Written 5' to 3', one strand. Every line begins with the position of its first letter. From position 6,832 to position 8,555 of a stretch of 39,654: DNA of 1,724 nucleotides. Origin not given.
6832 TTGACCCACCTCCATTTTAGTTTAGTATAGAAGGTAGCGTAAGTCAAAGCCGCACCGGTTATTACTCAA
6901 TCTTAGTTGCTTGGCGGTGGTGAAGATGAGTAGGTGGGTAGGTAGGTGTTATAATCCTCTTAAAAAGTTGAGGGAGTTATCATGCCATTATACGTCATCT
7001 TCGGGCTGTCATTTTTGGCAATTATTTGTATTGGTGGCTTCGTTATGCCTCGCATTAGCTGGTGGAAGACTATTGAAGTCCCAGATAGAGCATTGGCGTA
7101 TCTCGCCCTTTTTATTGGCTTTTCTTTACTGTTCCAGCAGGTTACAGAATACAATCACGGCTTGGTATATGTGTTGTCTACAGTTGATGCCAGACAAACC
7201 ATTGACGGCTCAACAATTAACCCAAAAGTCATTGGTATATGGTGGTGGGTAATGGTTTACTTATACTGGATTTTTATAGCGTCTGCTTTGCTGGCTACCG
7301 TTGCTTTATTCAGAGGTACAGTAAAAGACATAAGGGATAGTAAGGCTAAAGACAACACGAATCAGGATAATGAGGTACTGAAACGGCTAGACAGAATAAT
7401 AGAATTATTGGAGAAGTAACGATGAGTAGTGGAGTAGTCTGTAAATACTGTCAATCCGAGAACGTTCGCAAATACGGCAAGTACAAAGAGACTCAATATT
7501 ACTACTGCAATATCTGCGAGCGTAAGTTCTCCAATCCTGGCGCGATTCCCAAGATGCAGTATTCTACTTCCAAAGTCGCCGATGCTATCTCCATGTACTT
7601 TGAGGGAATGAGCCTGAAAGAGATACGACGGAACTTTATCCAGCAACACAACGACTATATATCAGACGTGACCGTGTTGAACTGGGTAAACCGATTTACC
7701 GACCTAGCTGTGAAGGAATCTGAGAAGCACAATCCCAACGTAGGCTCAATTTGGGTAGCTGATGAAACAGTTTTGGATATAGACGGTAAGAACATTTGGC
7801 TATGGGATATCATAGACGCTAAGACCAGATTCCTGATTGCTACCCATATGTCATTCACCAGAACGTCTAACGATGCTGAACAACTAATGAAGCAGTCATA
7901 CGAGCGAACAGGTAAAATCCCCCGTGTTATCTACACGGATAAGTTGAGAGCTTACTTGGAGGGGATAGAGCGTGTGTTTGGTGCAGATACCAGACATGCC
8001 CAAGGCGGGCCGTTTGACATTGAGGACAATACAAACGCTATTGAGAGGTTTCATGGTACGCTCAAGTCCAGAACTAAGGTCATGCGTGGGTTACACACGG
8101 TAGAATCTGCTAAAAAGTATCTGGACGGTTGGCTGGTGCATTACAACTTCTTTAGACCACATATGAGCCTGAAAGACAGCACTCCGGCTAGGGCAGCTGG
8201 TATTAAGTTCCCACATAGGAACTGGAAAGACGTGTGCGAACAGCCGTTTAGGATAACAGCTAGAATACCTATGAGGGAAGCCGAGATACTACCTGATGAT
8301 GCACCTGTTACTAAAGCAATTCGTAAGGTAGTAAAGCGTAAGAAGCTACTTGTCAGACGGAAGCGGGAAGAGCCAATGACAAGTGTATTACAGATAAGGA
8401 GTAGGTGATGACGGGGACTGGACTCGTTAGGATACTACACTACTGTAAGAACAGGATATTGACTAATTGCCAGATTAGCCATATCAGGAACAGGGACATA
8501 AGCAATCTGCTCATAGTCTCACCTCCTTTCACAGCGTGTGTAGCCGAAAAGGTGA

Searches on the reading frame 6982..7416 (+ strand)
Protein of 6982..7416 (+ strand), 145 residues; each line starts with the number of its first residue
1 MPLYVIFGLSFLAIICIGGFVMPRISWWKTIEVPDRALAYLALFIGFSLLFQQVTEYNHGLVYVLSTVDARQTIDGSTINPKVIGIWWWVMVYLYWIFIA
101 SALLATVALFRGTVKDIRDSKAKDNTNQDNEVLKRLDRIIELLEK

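Call 7: search_protein_families(library=pfam, proteins=[window:6982-7416:+], max_evalue=0.1)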
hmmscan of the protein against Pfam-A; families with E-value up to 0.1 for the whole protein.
window:6982-7416:+ (145 aa): 1 family
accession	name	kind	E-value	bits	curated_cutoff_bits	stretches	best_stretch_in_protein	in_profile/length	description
PF13314.11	DUF4083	-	0.00021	21.6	25.4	1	97-145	6-56/57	Domain of unknown function (DUF4083)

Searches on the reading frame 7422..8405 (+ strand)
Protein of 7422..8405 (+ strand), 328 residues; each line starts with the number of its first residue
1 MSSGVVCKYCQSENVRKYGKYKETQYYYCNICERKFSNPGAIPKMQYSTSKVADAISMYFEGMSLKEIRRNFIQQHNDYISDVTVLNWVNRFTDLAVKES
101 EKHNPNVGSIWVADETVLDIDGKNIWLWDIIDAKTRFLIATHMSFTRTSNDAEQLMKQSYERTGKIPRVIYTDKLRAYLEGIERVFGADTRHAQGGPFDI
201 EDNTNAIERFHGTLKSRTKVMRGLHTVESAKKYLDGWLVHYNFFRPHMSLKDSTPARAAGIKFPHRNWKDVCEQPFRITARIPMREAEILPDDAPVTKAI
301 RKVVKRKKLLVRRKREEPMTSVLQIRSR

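Call 7: search_protein_families(library=pfam, proteins=[window:7422-8405:+], max_evalue=0.1)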
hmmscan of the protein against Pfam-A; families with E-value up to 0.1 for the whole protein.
window:7422-8405:+ (328 aa): 5 families
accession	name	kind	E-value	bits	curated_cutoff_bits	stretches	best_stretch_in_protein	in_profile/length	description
PF13610.12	DDE_Tnp_IS240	-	4.4e-20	72.7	27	1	110-244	3-136/139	DDE domain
PF13683.12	rve_3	-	5.6e-10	39.3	26.5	1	206-255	18-67/67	Integrase core domain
PF00665.32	rve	-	4.4e-09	36.9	32.6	1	107-179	4-79/102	Integrase core domain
PF16087.11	DUF4817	-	0.075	13.1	22.6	0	54-92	7-48/55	Helix-turn-helix domain (DUF4817)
PF06044.18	DpnI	-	0.091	12.8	26.7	0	5-37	32-64/183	Dam-replacing family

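Call 13: find_homologous_proteins(query=window:7422-8405:+, max_evalue=1e-20)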
Query window:7422-8405:+ (328 aa): 1777 proteins with E <= 1e-20 among 3112 candidates; the best 120 are listed.
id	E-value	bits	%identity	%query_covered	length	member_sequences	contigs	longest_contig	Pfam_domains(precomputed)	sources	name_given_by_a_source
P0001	1.7e-195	666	87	98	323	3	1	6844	PF00665.33,PF13610.13,PF13683.13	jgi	-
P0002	7.1e-190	648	85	99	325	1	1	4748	PF00665.33,PF13610.13,PF13683.13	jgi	jgi:putative transposase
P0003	1.1e-187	641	85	99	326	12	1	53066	PF00665.33,PF13610.13,PF13683.13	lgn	-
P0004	2.8e-180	616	81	99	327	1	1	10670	PF00665.33,PF13610.13,PF13683.13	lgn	-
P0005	3.9e-180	616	80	99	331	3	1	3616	PF00665.33,PF13610.13,PF13683.13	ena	-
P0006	1.5e-179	614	80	99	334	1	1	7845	PF00665.33,PF13610.13,PF13683.13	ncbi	-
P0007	5.6e-173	593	77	98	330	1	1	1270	PF00665.33,PF13610.13,PF13683.13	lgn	-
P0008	5.9e-172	589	78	98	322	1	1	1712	PF00665.33,PF13610.13,PF13683.13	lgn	-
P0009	1.9e-171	587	78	99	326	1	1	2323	PF00665.33,PF13610.13,PF13683.13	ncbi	-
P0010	3.7e-171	587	80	89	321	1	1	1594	PF00665.33,PF13610.13,PF13683.13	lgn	-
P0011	2.5e-170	584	78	99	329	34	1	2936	PF00665.33,PF13610.13,PF13683.13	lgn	-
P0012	1.4e-168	578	76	98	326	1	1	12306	PF00665.33,PF13610.13,PF13683.13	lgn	-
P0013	1.5e-167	575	80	95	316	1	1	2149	PF00665.33,PF13610.13,PF13683.13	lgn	-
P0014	1.8e-167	574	81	94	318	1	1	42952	PF00665.33,PF13610.13,PF13683.13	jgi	jgi:putative transposase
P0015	3.4e-167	574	73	100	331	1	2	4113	PF00665.33,PF13610.13,PF13683.13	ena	-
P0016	3.5e-167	573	77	98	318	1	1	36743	PF00665.33,PF13610.13,PF13683.13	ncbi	-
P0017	2.2e-166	571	74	98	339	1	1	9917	PF00665.33,PF13610.13,PF13683.13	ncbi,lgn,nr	ncbi:MAG: IS6 family transposase [bacterium]|nr:IS6 family transposase [bacterium]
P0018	3.8e-166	570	77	98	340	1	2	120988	PF00665.33,PF13610.13,PF13683.13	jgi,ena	-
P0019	5.1e-166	570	71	100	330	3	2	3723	PF00665.33,PF13610.13,PF13683.13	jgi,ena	-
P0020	6.4e-166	569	76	98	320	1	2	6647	PF00665.33,PF13610.13,PF13683.13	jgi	-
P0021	7.9e-166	569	75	99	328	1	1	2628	PF00665.33,PF13610.13,PF13683.13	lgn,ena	-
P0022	1.1e-165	569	76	97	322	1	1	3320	PF00665.33,PF13610.13,PF13683.13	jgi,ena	-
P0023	1.4e-165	568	75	98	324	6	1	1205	PF00665.33,PF13610.13,PF13683.13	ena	-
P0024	2.5e-164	564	75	99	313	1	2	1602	PF00665.33,PF13610.13,PF13683.13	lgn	-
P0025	5.1e-164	563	81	87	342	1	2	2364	PF00665.33,PF13610.13,PF13683.13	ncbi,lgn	-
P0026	2.6e-163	561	82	88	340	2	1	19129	PF00665.33,PF13610.13,PF13683.13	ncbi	ncbi:IS6 family transposase [Chloroflexota bacterium]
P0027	5.5e-163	560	78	91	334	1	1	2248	PF00665.33,PF13610.13,PF13683.13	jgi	jgi:putative transposase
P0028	1.8e-162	558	73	98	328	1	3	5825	PF00665.33,PF13610.13,PF13683.13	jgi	-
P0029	2.8e-162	557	75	97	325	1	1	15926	PF00665.33,PF13610.13,PF13683.13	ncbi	ncbi:IS6 family transposase [Chloroflexota bacterium]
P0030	3.6e-162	557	73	98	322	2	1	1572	PF00665.33,PF13610.13,PF13683.13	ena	-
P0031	6.1e-162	556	75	95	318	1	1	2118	PF00665.33,PF13610.13,PF13683.13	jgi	-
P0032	1.1e-161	555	73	98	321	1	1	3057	PF00665.33,PF13610.13,PF13683.13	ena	-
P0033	4.2e-161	553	72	99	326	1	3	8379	PF00665.33,PF13610.13,PF13683.13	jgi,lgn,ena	-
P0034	5.6e-161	553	71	99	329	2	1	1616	PF00665.33,PF13610.13,PF13683.13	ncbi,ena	-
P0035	1.9e-160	551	72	99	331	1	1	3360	PF00665.33,PF13610.13,PF13683.13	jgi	-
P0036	9.6e-160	549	72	98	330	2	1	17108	PF00665.33,PF13610.13,PF13683.13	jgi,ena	-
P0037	1.1e-159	549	71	98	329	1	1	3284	PF00665.33,PF13610.13,PF13683.13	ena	-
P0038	1.3e-159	549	71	99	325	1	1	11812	PF00665.33,PF13610.13,PF13683.13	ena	-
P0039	1.5e-158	545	74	94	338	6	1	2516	PF00665.33,PF13610.13,PF13683.13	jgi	jgi:transposase-like protein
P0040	2.0e-158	545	72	98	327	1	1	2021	PF00665.33,PF13610.13,PF13683.13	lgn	-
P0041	2.6e-158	544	68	100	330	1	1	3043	PF00665.33,PF13610.13,PF13683.13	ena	-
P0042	9.8e-158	542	74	89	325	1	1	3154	PF00665.33,PF13610.13,PF13683.13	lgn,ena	-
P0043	2.1e-157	541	80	85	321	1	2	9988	PF00665.33,PF13610.13,PF13683.13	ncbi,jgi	jgi:transposase-like protein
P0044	8.4e-157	539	79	85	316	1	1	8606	PF00665.33,PF13610.13,PF13683.13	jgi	-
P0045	1.2e-156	539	70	99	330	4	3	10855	PF00665.33,PF13610.13,PF13683.13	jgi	jgi:putative transposase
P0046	1.3e-156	539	71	99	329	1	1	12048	PF00665.33,PF13610.13,PF13683.13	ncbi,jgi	-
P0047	2.0e-156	538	68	100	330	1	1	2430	PF00665.33,PF13610.13,PF13683.13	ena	-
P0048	5.2e-156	537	81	84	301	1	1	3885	PF00665.33,PF13610.13,PF13683.13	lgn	-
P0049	7.0e-156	536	78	86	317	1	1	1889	PF00665.33,PF13610.13,PF13683.13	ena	-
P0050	1.8e-155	535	70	99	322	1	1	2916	PF00665.33,PF13610.13,PF13683.13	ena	-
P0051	1.9e-155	535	70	97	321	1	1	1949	PF00665.33,PF13610.13,PF13683.13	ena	-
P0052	2.3e-155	535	72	98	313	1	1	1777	PF00665.33,PF13610.13,PF13683.13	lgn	-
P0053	5.8e-155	533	73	91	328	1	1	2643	PF00665.33,PF13610.13,PF13683.13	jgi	-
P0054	8.2e-155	533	72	92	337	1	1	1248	PF00665.33,PF13610.13,PF13683.13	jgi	jgi:putative transposase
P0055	1.5e-154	532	69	100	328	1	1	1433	PF00665.33,PF13610.13,PF13683.13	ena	-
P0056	3.5e-154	531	70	98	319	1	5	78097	PF00665.33,PF13610.13,PF13683.13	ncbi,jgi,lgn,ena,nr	ncbi:MAG TPA: DDE-type integrase/transposase/recombinase [Dehalococcoidia bacterium]|nr:DDE-type int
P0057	3.7e-154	531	81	86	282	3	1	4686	PF00665.33,PF13610.13,PF13683.13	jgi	-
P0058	3.6e-153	527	69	99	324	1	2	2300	PF00665.33,PF13610.13,PF13683.13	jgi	-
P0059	3.7e-153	527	73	93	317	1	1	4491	PF00665.33,PF13610.13,PF13683.13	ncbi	-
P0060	4.0e-153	527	71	95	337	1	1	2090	PF00665.33,PF13610.13,PF13683.13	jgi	jgi:transposase-like protein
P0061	7.5e-153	526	69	100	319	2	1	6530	PF00665.33,PF13610.13,PF13683.13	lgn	-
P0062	1.0e-152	526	67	98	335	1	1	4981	PF00665.33,PF13610.13,PF13683.13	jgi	-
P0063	1.4e-152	526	68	99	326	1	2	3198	PF00665.33,PF13610.13,PF13683.13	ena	-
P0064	1.4e-152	525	68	99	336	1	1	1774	PF00665.33,PF13610.13,PF13683.13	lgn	-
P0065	1.7e-152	525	70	97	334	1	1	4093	PF00665.33,PF13610.13,PF13683.13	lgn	-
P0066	2.5e-152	525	73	87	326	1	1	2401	PF00665.33,PF13610.13,PF13683.13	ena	-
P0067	3.6e-152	524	69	98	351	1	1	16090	PF00665.33,PF13610.13,PF13683.13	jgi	jgi:putative transposase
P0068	4.0e-152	524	73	92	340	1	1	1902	PF00665.33,PF13610.13,PF13683.13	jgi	jgi:putative transposase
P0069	5.2e-152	524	75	85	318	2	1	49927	PF00665.33,PF13610.13,PF13683.13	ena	-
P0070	5.6e-152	524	72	90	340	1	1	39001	PF00665.33,PF13610.13,PF13683.13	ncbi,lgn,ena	-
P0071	9.7e-152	523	69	99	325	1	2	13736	PF00665.33,PF13610.13,PF13683.13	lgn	-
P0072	1.0e-151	523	68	99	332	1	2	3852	PF00665.33,PF13610.13,PF13683.13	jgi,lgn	-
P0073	1.1e-151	523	70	95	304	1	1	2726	PF00665.33,PF13610.13,PF13683.13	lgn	-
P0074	1.7e-151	522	71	92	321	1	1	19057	PF00665.33,PF13610.13,PF13683.13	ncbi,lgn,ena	-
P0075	1.7e-151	522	69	98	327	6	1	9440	PF00665.33,PF13610.13,PF13683.13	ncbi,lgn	-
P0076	3.4e-151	521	68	97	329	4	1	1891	PF00665.33,PF13610.13,PF13683.13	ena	-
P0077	3.8e-151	521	68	98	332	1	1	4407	PF00665.33,PF13610.13,PF13683.13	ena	-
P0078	4.2e-151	521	69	98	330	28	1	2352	PF00665.33,PF13610.13,PF13683.13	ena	-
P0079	5.7e-151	520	68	98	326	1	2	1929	PF00665.33,PF13610.13,PF13683.13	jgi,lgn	-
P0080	8.7e-151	520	76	86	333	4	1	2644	PF00665.33,PF13610.13,PF13683.13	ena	-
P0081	9.6e-151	519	66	99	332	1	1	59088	PF00665.33,PF13610.13,PF13683.13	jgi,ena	-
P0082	1.2e-150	519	75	87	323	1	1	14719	PF00665.33,PF13610.13,PF13683.13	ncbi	-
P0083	1.6e-150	519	74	87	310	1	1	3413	PF00665.33,PF13610.13,PF13683.13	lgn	-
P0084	2.4e-150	518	66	100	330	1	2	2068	PF00665.33,PF13610.13,PF13683.13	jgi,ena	-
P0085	2.6e-150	518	70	95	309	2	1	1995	PF00665.33,PF13610.13,PF13683.13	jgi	jgi:putative transposase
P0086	3.6e-150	518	74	87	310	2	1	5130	PF00665.33,PF13610.13,PF13683.13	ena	-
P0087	3.8e-150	517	73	89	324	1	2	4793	PF00665.33,PF13610.13,PF13683.13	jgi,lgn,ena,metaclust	metaclust:\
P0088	5.0e-150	517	67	100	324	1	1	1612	PF00665.33,PF13610.13,PF13683.13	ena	-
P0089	5.1e-150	517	75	87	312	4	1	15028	PF00665.33,PF13610.13,PF13683.13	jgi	-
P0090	5.5e-150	517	71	91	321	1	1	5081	PF00665.33,PF13610.13,PF13683.13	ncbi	-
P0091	6.7e-150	517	69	90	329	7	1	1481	PF00665.33,PF13610.13,PF13683.13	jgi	jgi:transposase-like protein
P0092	7.4e-150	517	67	99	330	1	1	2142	PF00665.33,PF13610.13,PF13683.13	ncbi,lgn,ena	-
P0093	1.2e-149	516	72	89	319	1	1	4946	PF00665.33,PF13610.13,PF13683.13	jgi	jgi:transposase-like protein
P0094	1.2e-149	516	75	85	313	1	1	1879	PF00665.33,PF13610.13,PF13683.13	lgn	-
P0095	1.4e-149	516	71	92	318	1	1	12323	PF00665.33,PF13610.13,PF13683.13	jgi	-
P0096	1.8e-149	515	73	94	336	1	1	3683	PF00665.33,PF13610.13,PF13683.13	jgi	jgi:putative transposase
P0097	1.9e-149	515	67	98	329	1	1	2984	PF00665.33,PF13610.13,PF13683.13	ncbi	ncbi:hypothetical protein ES703_73791 [subsurface metagenome]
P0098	2.2e-149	515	67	98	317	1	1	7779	PF00665.33,PF13610.13,PF13683.13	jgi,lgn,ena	-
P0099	3.1e-149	514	75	85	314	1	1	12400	PF00665.33,PF13610.13,PF13683.13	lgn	-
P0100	3.3e-149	514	74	88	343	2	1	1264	PF00665.33,PF13610.13,PF13683.13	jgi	jgi:putative transposase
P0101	3.5e-149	514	66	98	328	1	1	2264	PF00665.33,PF13610.13,PF13683.13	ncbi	-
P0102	4.7e-149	514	71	94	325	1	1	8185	PF00665.33,PF13610.13,PF13683.13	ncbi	-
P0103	4.7e-149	514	66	98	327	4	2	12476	PF00665.33,PF13610.13,PF13683.13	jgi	-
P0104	6.7e-149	513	68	97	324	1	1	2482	PF00665.33,PF13610.13,PF13683.13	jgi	-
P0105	8.1e-149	513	65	100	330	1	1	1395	PF00665.33,PF13610.13,PF13683.13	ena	-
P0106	1.1e-148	513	69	98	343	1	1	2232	PF00665.33,PF13610.13,PF13683.13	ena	-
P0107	1.6e-148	512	68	100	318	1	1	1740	PF00665.33,PF13610.13,PF13683.13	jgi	jgi:putative transposase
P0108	1.7e-148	512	67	100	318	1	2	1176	PF00665.33,PF13610.13,PF13683.13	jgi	jgi:putative transposase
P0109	2.3e-148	512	67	98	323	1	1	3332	PF00665.33,PF13610.13,PF13683.13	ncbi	ncbi:IS6 family transposase [Chloroflexota bacterium]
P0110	2.5e-148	512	72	90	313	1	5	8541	PF00665.33,PF13610.13,PF13683.13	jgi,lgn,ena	-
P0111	3.0e-148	511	67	99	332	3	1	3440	PF00665.33,PF13610.13,PF13683.13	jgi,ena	-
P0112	3.2e-148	511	66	98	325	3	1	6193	PF00665.33,PF13610.13,PF13683.13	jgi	-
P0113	3.2e-148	511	74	85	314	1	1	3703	PF00665.33,PF13610.13,PF13683.13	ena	-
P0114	3.3e-148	511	70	90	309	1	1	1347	PF00665.33,PF13610.13,PF13683.13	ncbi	-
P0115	3.8e-148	511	68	98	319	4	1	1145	PF00665.33,PF13610.13,PF13683.13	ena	-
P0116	4.0e-148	511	68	93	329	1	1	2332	PF00665.33,PF13610.13,PF13683.13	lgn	-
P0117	4.2e-148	511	65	100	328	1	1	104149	PF00665.33,PF13610.13,PF13683.13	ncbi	ncbi:IS6 family transposase [Chloroflexota bacterium]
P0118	5.1e-148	510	67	99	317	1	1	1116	PF00665.33,PF13610.13,PF13683.13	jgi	jgi:putative transposase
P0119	5.8e-148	510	67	98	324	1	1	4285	PF00665.33,PF13610.13,PF13683.13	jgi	jgi:transposase-like protein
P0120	6.0e-148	510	74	87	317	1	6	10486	PF00665.33,PF13610.13,PF13683.13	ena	-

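Call 15: find_related_loci(query=A1, collection=genome_contigs, flank=3000)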
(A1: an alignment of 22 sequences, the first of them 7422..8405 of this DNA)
Query A1 (328 aa) in genome_contigs; peptide patterns used: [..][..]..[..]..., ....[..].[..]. (x = any residue, [..] = any of these).
63 stretches matched a pattern; 47 encode a relative of the query (tblastn E <= 1e-3); 46 distinct loci.
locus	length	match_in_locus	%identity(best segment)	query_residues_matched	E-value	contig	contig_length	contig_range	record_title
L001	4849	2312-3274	84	5-326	0e+0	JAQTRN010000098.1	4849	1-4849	MAG: Dehalococcoidales bacterium isolate STB_164 NODE_57262_length_4849_cov_2.719399_Sandtown_B, whole genome shotgun se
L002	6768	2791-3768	80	5-328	0e+0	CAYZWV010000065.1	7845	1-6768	MAG TPA_asm: uncultured Methanocellaceae archaeon isolate SRP323688_co1_148 genome assembly, contig: NODE_13377_length_7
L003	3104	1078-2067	80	1-326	0e+0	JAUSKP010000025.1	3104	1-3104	MAG: bacterium isolate E14_metabat.bin.6 E14_k141_1238968, whole genome shotgun sequence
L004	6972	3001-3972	78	7-328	9e-178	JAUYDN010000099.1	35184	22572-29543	MAG: Dehalococcoidia bacterium isolate C20_metabat.bin.39 C20_k141_773944, whole genome shotgun sequence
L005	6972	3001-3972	77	5-326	3e-176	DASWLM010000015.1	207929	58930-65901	MAG TPA_asm: Dehalococcoidales bacterium isolate SMAG_U2948 k141_980520, whole genome shotgun sequence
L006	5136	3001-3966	71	5-328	6e-163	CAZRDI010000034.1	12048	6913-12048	MAG TPA_asm: uncultured Dehalococcoidales bacterium isolate binchicken_co228_397 genome assembly, contig: NODE_7868_leng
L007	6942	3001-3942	70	5-327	4e-158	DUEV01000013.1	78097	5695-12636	MAG TPA_asm: Dehalococcoidia bacterium isolate W156 Contig13, whole genome shotgun sequence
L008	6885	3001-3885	72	1-295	5e-155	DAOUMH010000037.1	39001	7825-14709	MAG TPA_asm: Dehalococcoidales bacterium isolate W53_108 k135_266187, whole genome shotgun sequence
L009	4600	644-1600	67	5-326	6e-154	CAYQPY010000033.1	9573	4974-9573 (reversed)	MAG TPA_asm: uncultured Dehalococcoidales bacterium isolate binchicken_co116_408 genome assembly, contig: NODE_8183_leng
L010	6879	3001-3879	71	1-291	5e-152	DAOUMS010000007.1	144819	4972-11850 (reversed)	MAG TPA_asm: Dehalococcoidales bacterium isolate W92_256 k127_444400, whole genome shotgun sequence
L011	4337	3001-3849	66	5-287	8e-137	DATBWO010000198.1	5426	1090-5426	MAG TPA_asm: Dehalococcoidia bacterium isolate SMAG_U7543 k141_1312405, whole genome shotgun sequence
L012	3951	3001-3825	63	7-281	5e-129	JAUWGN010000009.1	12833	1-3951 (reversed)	MAG: Dehalococcoidia bacterium isolate CSMAG_2243 CSMAG_2243_k141_2831781_length_12833_cov_9.0000, whole genome shotgun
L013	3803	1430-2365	53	5-317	3e-116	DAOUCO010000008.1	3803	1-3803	MAG TPA_asm: Dehalococcoidales bacterium isolate H81_827 21417, whole genome shotgun sequence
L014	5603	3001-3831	57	7-289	1e-111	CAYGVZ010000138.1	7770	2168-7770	MAG TPA_asm: uncultured Pirellulales bacterium isolate ERP119294_co1_334 genome assembly, contig: NODE_13587_length_7770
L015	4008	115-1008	58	43-326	2e-111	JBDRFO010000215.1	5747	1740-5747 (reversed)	MAG: Chloroflexota bacterium isolate MEGAHIT-group-1.377 k141_6166555, whole genome shotgun sequence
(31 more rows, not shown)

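Call 20: find_encoding_contigs(protein=P0001, flank=3000, max_places=4)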
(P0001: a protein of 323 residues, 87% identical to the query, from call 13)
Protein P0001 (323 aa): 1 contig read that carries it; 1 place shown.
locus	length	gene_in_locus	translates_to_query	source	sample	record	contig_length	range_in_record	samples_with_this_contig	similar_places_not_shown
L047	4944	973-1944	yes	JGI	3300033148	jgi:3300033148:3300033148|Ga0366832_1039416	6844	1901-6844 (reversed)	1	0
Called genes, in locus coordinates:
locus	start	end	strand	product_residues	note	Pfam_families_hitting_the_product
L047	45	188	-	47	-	-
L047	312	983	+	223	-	-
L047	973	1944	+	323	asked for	PF00665:rve, PF13610:DDE_Tnp_IS240, PF13683:rve_3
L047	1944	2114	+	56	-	-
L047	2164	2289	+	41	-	-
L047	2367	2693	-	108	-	PF01155:HypA (faint), PF05207:Zn_ribbon_CSL (faint), PF09723:Zn_ribbon_8 (weak), PF23451:Zn_ribbon_PaaD (faint), PF13717:Zn_ribbon_4 (faint), PF09723:Zn_ribbon_8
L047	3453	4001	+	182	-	PF01047:MarR (weak), PF13412:HTH_24 (faint), PF13463:HTH_27 (weak)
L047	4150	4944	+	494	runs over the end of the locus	-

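Call 21: find_encoding_contigs(protein=P0002, flank=3000, max_places=4)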
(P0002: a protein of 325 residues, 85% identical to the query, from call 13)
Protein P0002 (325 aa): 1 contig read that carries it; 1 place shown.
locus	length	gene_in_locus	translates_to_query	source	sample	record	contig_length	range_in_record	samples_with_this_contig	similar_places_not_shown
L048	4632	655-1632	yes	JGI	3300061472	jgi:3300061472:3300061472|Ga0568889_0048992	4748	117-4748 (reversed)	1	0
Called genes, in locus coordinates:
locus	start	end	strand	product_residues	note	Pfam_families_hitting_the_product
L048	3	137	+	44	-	?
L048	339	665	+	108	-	-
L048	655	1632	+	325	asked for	PF00665:rve, PF13610:DDE_Tnp_IS240, PF13683:rve_3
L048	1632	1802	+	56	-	-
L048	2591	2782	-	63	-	-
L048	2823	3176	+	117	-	-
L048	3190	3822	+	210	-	PF07508:Recombinase, PF13408:Zn_ribbon_recom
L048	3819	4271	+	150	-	-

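Call 22: find_encoding_contigs(protein=P0003, flank=3000, max_places=4)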
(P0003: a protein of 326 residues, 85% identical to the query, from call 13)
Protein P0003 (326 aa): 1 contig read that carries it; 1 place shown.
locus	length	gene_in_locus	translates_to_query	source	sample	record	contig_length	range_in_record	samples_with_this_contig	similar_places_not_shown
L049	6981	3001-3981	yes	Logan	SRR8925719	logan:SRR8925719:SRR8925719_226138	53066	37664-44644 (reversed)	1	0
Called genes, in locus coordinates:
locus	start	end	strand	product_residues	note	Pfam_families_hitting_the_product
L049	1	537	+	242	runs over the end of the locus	PF02732:ERCC4, PF14520:HHH_5 (weak)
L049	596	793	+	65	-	PF12728:HTH_17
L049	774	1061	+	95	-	-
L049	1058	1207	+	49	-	-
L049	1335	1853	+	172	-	-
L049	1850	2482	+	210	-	-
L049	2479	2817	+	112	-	-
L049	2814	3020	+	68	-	-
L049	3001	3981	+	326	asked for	PF00665:rve, PF13610:DDE_Tnp_IS240, PF13683:rve_3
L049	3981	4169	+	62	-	-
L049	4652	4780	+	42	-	-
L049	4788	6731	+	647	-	PF03167:UDG, PF01612:DNA_pol_A_exo1 (weak), PF00476:DNA_pol_A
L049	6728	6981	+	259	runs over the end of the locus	PF00476:DNA_pol_A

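Call 58: find_encoding_contigs(protein=P0004, flank=3000, max_places=4)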
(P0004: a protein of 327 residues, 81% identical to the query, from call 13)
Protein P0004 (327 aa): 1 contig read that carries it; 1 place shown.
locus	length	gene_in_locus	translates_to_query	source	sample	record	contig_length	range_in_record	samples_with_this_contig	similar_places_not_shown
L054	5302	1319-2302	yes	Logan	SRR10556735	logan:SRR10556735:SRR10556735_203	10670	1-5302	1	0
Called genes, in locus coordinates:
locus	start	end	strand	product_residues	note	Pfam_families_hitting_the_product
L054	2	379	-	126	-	?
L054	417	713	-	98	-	PF02776:TPP_enzyme_N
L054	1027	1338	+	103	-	-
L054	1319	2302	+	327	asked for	PF00665:rve, PF13610:DDE_Tnp_IS240, PF13683:rve_3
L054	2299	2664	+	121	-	-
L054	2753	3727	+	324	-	PF00579:tRNA-synt_1b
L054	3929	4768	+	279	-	PF01937:ARMT1-like_dom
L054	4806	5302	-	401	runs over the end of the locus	PF00155:Aminotran_1_2, PF01041:DegT_DnrJ_EryC1, PF01053:Cys_Met_Meta_PP (weak)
